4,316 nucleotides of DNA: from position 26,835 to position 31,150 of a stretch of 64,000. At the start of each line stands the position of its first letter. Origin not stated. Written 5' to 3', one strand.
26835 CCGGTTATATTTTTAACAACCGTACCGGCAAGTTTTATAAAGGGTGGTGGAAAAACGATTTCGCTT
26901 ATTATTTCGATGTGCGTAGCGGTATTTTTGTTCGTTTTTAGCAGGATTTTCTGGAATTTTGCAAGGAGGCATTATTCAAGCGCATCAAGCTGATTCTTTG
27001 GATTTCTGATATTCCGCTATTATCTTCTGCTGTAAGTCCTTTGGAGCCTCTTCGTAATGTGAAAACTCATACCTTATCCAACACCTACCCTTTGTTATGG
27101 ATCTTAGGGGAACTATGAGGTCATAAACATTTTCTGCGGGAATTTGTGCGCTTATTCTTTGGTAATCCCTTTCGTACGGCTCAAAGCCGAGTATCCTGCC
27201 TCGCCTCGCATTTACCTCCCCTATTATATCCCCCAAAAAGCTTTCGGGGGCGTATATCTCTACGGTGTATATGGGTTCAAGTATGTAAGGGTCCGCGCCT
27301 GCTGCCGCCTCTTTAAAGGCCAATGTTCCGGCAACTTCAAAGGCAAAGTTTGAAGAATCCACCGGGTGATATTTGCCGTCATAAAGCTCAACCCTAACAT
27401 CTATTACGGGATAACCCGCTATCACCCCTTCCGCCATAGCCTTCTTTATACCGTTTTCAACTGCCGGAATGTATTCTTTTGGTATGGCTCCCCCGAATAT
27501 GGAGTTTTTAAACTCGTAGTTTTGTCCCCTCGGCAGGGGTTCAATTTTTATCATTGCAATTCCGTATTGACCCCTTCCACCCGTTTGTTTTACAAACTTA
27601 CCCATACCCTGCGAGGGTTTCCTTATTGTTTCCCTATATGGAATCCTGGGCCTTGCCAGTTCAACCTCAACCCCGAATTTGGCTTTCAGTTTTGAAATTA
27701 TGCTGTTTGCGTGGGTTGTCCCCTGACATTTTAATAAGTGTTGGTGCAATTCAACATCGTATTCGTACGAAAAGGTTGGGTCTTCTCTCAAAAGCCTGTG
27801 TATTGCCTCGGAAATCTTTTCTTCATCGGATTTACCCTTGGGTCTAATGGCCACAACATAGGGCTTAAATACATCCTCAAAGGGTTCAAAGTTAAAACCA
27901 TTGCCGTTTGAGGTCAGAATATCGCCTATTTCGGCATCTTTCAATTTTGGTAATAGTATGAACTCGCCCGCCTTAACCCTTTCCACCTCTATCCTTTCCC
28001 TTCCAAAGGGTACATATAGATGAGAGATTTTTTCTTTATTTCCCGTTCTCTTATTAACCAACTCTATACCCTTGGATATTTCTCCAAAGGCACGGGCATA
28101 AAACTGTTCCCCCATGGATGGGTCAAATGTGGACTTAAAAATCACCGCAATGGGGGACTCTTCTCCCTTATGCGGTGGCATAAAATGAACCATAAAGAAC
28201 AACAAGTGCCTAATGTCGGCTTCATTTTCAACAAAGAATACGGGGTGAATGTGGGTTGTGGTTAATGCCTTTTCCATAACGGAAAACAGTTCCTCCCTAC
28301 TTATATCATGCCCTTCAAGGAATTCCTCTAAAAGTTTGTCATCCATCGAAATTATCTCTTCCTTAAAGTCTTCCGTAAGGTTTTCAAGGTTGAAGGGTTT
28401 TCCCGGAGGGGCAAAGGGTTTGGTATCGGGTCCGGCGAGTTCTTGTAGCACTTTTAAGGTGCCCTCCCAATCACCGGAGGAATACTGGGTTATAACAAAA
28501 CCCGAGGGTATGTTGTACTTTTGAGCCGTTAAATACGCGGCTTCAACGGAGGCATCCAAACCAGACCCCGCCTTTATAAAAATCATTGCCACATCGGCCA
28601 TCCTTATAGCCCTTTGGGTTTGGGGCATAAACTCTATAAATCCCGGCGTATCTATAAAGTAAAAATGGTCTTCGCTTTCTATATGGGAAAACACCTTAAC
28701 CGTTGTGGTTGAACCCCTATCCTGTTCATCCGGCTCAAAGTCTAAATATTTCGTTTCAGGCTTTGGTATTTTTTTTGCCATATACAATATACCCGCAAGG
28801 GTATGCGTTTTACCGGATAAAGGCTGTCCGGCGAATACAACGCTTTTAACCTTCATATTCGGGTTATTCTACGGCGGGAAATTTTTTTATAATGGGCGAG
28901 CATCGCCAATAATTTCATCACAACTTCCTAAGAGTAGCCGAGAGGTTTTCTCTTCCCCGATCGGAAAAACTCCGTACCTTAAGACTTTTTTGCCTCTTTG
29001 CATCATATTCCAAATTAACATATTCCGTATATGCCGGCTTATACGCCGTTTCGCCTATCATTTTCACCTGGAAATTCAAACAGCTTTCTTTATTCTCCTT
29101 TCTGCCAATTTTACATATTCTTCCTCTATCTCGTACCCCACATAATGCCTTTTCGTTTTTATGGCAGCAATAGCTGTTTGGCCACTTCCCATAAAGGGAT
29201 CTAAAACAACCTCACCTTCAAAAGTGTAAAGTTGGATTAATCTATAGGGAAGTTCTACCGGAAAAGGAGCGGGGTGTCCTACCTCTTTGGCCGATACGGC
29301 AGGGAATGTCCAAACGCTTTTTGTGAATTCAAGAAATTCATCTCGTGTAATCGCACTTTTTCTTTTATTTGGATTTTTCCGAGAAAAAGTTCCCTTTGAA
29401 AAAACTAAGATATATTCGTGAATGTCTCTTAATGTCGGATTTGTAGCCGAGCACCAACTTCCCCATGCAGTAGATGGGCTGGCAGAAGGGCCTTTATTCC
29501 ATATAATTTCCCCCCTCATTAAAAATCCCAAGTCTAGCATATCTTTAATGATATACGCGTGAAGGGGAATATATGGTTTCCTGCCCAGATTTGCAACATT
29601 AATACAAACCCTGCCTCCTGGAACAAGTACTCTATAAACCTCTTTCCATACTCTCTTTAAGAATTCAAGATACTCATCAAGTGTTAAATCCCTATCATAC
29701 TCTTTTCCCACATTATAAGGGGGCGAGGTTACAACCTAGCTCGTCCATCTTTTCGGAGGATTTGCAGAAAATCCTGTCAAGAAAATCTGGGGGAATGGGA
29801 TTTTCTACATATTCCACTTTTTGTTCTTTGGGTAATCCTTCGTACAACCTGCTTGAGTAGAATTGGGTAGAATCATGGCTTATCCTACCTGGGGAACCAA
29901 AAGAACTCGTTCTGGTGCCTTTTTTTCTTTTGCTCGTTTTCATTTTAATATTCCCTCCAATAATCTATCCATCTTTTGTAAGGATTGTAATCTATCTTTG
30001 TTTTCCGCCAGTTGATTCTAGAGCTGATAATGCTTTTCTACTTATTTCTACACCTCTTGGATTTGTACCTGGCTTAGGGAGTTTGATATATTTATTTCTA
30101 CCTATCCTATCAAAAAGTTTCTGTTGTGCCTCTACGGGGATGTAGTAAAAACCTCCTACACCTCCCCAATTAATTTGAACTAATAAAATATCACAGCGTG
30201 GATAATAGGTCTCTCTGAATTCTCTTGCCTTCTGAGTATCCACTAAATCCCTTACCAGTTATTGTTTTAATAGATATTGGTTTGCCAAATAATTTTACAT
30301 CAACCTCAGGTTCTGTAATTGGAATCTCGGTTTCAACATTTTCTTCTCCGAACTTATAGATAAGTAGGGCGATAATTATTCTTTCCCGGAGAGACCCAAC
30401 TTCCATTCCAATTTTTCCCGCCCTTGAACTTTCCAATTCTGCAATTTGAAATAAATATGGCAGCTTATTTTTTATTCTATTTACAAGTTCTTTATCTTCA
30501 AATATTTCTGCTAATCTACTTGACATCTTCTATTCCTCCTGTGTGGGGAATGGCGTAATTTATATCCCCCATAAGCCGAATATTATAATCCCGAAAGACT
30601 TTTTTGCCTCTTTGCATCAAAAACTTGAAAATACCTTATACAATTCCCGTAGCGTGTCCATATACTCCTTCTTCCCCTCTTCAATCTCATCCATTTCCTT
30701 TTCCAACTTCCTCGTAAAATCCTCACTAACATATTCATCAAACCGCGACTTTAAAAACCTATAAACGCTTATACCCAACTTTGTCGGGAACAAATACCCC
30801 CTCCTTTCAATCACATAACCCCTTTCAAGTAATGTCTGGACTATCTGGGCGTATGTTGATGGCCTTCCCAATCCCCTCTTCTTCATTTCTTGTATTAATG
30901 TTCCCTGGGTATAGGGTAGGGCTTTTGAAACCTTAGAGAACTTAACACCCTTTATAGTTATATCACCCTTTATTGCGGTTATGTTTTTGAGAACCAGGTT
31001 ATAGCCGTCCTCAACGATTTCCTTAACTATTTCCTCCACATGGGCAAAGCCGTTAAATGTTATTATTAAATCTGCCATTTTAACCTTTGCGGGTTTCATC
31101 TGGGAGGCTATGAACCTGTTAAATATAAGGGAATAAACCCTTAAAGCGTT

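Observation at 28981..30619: A decayed Type II restriction-modification cassette flanked by perfect 25-bp direct repeats is inserted exactly at the reverse gyrase stop codon.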

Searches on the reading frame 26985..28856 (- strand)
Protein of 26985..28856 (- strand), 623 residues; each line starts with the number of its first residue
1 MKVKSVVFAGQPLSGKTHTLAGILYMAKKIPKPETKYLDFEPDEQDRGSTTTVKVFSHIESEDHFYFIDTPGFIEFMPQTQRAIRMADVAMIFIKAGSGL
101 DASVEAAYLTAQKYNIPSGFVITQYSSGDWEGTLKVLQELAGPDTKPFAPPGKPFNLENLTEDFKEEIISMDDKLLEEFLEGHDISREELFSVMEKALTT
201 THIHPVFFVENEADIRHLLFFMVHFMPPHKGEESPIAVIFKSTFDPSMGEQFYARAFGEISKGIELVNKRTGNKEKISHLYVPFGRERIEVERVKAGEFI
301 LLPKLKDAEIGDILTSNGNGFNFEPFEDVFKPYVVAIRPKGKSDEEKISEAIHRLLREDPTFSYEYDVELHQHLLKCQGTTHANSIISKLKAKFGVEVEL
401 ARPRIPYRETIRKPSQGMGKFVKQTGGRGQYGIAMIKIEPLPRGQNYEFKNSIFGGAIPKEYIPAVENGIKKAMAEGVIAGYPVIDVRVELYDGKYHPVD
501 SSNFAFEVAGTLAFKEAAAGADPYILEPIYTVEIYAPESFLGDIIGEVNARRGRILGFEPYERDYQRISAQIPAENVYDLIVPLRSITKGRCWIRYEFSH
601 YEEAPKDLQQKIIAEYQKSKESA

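Call 4: search_protein_families(library=pfam, proteins=[window:26985-28856:-], max_evalue=0.1)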
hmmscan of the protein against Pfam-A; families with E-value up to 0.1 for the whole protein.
window:26985-28856:- (623 aa): 7 families
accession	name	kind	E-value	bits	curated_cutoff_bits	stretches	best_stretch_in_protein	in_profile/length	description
PF03764.24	EFG_IV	-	1.9e-43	147.6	24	1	403-521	1-120/121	Elongation factor G, domain IV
PF00679.30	EFG_C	-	3e-22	78.9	27.9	1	525-611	2-88/89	Elongation factor G C-terminus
PF14492.12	EFG_III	-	6.2e-20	71.5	27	1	334-401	7-74/75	Elongation Factor G, domain III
PF00009.33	GTP_EFTU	-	4.9e-18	65.8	26.5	1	3-122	3-128/188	Elongation factor Tu GTP binding domain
PF03144.31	GTP_EFTU_D2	-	7.8e-07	29.9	30.3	1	258-315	11-73/73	Elongation factor Tu domain 2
PF22042.2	EF-G_D2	-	5.5e-05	23.6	27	1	237-316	4-83/84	Elongation factor G domain 2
PF01926.29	MMR_HSR1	-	0.00034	21.2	21.9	1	43-117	25-106/113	50S ribosome-binding GTPase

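Call 8: find_encoding_contigs(protein=window:26985-28856:-, flank=10000, max_places=10)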
Protein window:26985-28856:- (623 aa): 23 contigs read that carry it; 10 places shown.
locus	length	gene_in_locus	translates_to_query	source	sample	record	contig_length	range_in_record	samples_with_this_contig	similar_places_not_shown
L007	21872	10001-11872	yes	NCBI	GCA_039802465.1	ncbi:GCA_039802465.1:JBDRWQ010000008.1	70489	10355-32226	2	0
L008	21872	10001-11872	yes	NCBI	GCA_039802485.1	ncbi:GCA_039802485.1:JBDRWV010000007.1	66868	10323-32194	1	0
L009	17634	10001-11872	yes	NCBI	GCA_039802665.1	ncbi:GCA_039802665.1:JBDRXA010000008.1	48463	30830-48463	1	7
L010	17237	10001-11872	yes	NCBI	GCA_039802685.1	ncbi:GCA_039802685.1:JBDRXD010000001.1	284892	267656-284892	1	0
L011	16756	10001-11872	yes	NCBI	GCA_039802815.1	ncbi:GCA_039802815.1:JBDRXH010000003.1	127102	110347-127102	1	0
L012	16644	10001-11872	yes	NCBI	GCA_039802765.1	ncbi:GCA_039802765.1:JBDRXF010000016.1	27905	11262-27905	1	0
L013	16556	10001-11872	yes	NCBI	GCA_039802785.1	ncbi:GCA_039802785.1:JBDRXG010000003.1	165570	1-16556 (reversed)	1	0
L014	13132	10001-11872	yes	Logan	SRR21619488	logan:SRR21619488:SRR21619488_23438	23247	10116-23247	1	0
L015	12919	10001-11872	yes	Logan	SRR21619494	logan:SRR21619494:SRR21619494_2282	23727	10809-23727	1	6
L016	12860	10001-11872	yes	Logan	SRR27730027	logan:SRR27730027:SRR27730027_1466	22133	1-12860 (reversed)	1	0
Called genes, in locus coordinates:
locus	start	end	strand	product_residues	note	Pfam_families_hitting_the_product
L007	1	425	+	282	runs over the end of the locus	PF00582:Usp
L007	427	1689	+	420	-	PF05977:MFS_3 (weak), PF07690:MFS_1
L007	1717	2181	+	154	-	PF02674:Colicin_V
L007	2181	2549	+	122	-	PF04519:Bactofilin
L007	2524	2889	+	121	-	PF13279:4HBT_2, PF03061:4HBT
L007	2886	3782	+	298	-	PF00535:Glycos_transf_2, PF10111:Glyco_tranf_2_2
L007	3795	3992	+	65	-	PF02416:TatA_B_E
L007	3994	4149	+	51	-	PF02416:TatA_B_E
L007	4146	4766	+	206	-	-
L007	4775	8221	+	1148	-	PF17915:zf_Rg, PF00270:DEAD, PF04851:ResIII (weak), PF01751:Toprim, PF01131:Topoisom_bac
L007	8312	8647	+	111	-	PF15514:ThaI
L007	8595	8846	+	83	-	PF15514:ThaI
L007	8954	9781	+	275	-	PF01555:N6_N4_Mtase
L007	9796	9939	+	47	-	-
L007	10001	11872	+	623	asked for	PF00009:GTP_EFTU, PF03144:GTP_EFTU_D2 (weak), PF14492:EFG_III, PF03764:EFG_IV, PF00679:EFG_C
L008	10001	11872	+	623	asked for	PF00009:GTP_EFTU, PF03144:GTP_EFTU_D2 (weak), PF14492:EFG_III, PF03764:EFG_IV, PF00679:EFG_C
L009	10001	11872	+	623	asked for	PF00009:GTP_EFTU, PF03144:GTP_EFTU_D2 (weak), PF14492:EFG_III, PF03764:EFG_IV, PF00679:EFG_C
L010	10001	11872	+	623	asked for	PF00009:GTP_EFTU, PF03144:GTP_EFTU_D2 (weak), PF14492:EFG_III, PF03764:EFG_IV, PF00679:EFG_C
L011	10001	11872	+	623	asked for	PF00009:GTP_EFTU, PF03144:GTP_EFTU_D2 (weak), PF14492:EFG_III, PF03764:EFG_IV, PF00679:EFG_C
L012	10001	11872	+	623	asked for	PF00009:GTP_EFTU, PF03144:GTP_EFTU_D2 (weak), PF14492:EFG_III, PF03764:EFG_IV, PF00679:EFG_C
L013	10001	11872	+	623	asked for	PF00009:GTP_EFTU, PF03144:GTP_EFTU_D2 (weak), PF14492:EFG_III, PF03764:EFG_IV, PF00679:EFG_C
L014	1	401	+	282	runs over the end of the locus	PF00582:Usp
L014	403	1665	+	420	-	PF05977:MFS_3 (weak), PF07690:MFS_1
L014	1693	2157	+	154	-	PF02674:Colicin_V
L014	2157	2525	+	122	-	PF04519:Bactofilin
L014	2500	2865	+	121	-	PF13279:4HBT_2, PF03061:4HBT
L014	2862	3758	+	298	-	PF00535:Glycos_transf_2, PF10111:Glyco_tranf_2_2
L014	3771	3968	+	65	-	PF02416:TatA_B_E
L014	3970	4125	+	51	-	PF02416:TatA_B_E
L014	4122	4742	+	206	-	-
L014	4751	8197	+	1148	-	PF17915:zf_Rg, PF00270:DEAD, PF04851:ResIII (weak), PF01751:Toprim, PF01131:Topoisom_bac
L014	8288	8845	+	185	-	PF15514:ThaI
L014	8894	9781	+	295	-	PF01555:N6_N4_Mtase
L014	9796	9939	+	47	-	-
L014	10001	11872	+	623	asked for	PF00009:GTP_EFTU, PF03144:GTP_EFTU_D2 (weak), PF14492:EFG_III, PF03764:EFG_IV, PF00679:EFG_C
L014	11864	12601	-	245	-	PF06182:ABC2_membrane_6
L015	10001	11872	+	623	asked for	PF00009:GTP_EFTU, PF03144:GTP_EFTU_D2 (weak), PF14492:EFG_III, PF03764:EFG_IV, PF00679:EFG_C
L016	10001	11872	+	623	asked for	PF00009:GTP_EFTU, PF03144:GTP_EFTU_D2 (weak), PF14492:EFG_III, PF03764:EFG_IV, PF00679:EFG_C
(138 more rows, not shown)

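Call 50: search_protein_families(library=ncbifam, proteins=[L014:8288-8842:+], max_evalue=0.01)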
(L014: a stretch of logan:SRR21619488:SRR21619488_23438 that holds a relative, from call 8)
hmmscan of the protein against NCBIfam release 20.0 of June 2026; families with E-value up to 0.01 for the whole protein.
L014:8288-8842:+ (185 aa): 0 families

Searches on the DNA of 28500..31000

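Call 60: search_with_rna_model(model_id=R1, source=window, start=28700, end=30800, filters=off, max_evalue=10, show_alignments=3)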
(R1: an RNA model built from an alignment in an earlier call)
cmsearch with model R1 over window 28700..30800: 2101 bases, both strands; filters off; matches with E-value up to 10: 13.
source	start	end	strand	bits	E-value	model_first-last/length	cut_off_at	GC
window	29554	29692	+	10.5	0.071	1-89/89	no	0.4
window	29758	29818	-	7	0.64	1-89/89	no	0.39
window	29015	29055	-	5.5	1.6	1-89/89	no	0.46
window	30195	30250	+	5.4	1.7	1-89/89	no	0.43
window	30494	30527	-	4.9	2.4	1-89/89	no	0.29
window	30410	30433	+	4.7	2.8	42-65/89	no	0.42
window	29213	29240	+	4.5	3.1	1-89/89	no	0.32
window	30261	30308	+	4.2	3.8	1-89/89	no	0.25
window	28873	28955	-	4.1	4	1-89/89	no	0.42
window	30707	30769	+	4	4.1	1-89/89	no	0.37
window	29024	29047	+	3.5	5.9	1-89/89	no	0.54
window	28830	28872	+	3.4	6.3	1-89/89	no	0.4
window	28812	28872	-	3.3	6.7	1-89/89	no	0.44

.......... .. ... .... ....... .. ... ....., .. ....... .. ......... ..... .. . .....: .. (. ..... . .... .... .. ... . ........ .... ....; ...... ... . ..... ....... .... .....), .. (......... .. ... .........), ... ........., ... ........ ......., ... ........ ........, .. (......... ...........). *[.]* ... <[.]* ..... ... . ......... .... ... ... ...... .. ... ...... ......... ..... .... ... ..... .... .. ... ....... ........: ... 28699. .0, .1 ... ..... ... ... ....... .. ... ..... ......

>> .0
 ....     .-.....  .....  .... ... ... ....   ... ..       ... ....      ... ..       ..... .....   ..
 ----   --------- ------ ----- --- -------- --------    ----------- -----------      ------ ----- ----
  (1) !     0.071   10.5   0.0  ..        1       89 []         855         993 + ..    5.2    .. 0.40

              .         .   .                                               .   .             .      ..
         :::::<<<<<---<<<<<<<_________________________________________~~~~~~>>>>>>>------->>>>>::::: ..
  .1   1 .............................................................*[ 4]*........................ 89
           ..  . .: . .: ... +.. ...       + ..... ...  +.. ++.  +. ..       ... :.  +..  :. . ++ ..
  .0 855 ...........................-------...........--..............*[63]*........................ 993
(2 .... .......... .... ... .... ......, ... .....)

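Call 63: search_rna_families(source=window, start=28500, end=31000, threshold=evalue, max_evalue=1)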
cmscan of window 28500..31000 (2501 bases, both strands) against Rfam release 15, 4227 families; matches with E-value up to 1: 0.
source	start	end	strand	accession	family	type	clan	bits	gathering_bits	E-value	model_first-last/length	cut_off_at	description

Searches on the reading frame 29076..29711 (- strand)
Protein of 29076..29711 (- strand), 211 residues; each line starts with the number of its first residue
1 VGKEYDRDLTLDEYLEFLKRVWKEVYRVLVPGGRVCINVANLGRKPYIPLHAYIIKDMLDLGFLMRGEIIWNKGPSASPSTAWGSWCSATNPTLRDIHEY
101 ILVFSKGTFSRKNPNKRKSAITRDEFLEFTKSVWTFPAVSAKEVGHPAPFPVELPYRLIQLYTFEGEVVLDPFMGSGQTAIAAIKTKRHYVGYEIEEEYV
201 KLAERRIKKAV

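Call 4: search_protein_families(library=pfam, proteins=[window:29076-29711:-], max_evalue=0.1)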
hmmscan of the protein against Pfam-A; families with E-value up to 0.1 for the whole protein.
window:29076-29711:- (211 aa): 6 families
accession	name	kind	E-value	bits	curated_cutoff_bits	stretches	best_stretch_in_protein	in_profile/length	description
PF01555.25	N6_N4_Mtase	-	3.1e-45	155.3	26.7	1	3-204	17-220/221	DNA methylase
PF13847.12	Methyltransf_31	-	0.00011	22.3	27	1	165-209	3-50/145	Methyltransferase domain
PF08241.18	Methyltransf_11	-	0.00031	21.8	21.2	0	14-37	72-95/95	Methyltransferase domain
PF13649.12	Methyltransf_25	-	0.00066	20.8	27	0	169-209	1-43/97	Methyltransferase domain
PF20016.6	ThsA_Macro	-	0.016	15.4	25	0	2-28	105-131/183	Thoeris protein ThsA, Macro domain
PF08242.18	Methyltransf_12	-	0.07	14.3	30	0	175-209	6-42/98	Methyltransferase domain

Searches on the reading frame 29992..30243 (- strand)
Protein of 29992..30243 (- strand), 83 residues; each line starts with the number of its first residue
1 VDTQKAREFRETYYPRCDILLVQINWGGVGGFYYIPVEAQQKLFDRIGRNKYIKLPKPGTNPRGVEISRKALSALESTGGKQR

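Call 4: search_protein_families(library=pfam, proteins=[window:29992-30243:-], max_evalue=0.1)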
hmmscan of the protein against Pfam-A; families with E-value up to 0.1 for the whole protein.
window:29992-30243:- (83 aa): 1 family
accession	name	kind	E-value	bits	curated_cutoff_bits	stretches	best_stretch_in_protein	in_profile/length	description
PF15514.12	ThaI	-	2.1e-31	109.7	25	1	2-75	97-171/203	Restriction endonuclease ThaI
